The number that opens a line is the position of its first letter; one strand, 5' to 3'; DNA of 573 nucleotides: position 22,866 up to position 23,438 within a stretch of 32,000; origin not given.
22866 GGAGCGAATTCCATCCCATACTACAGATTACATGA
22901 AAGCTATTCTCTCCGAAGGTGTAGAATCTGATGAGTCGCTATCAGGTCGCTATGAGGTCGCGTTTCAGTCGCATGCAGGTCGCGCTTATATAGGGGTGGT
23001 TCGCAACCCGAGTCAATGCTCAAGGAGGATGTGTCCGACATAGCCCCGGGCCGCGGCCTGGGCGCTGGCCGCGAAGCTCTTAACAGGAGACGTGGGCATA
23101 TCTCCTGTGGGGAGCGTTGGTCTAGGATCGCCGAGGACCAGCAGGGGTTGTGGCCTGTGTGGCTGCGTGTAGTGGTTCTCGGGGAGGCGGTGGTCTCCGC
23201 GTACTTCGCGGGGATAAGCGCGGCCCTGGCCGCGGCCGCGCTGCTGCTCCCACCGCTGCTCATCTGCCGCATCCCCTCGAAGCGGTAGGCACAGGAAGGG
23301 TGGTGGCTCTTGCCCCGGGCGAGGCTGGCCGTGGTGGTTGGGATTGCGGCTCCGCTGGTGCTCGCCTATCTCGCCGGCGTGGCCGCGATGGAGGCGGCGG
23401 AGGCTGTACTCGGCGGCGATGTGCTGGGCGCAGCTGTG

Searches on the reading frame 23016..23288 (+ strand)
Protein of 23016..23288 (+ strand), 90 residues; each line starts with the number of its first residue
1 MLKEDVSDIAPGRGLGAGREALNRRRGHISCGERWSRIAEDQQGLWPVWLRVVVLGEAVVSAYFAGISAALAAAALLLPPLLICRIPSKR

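Call 113: list_cluster_members(proteins=[window:23016-23288:+, window:23310-23528:+, window:23499-23717:-, window:23720-24007:-, window:22100-22240:+, window:22777-23043:+, window:22414-22884:-, window:20874-21503:+, window:19645-20661:+, window:22749-22931:+])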
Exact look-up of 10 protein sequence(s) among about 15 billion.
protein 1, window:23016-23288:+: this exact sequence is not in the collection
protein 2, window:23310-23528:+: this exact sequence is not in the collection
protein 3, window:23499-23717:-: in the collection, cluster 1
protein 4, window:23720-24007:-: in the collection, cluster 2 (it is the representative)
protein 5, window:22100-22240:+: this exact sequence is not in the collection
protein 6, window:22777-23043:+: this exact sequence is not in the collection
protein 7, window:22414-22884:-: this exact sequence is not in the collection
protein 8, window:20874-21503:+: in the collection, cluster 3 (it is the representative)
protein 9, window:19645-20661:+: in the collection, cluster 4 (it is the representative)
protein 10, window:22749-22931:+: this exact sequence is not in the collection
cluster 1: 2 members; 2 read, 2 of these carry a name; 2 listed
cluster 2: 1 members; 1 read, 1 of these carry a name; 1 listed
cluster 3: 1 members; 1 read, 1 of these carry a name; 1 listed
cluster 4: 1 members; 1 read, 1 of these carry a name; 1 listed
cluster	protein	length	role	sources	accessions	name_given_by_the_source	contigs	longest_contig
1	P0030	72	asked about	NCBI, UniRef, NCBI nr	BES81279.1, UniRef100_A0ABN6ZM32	hypothetical protein PABY_08460 [Pyrodictium abyssi] | Uncharacterized protein n=1 Tax=Pyrodictium abyssi TaxID=54256 RepID=A0ABN6ZM32_9CREN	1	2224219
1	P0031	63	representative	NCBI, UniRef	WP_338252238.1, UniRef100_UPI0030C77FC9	hypothetical protein [Pyrodictium abyssi] | hypothetical protein n=1 Tax=Pyrodictium abyssi TaxID=54256 RepID=UPI0030C77FC9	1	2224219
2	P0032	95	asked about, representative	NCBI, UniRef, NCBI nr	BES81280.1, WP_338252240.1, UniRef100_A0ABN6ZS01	hypothetical protein [Pyrodictium abyssi] | SpoVT-AbrB domain-containing protein n=1 Tax=Pyrodictium abyssi TaxID=54256 ... | hypothetical protein PABY_08470 [Pyrodictium abyssi]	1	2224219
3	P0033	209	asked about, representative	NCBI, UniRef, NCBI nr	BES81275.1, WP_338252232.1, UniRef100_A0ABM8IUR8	hypothetical protein [Pyrodictium abyssi] | Uncharacterized protein n=1 Tax=Pyrodictium abyssi TaxID=54256 RepID=A0ABM8IUR8_9CREN | hypothetical protein PABY_08420 [Pyrodictium abyssi]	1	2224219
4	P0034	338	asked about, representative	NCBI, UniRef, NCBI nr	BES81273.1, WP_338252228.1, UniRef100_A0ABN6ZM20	hypothetical protein [Pyrodictium abyssi] | Uncharacterized protein n=1 Tax=Pyrodictium abyssi TaxID=54256 RepID=A0ABN6ZM20_9CREN | hypothetical protein PABY_08400 [Pyrodictium abyssi]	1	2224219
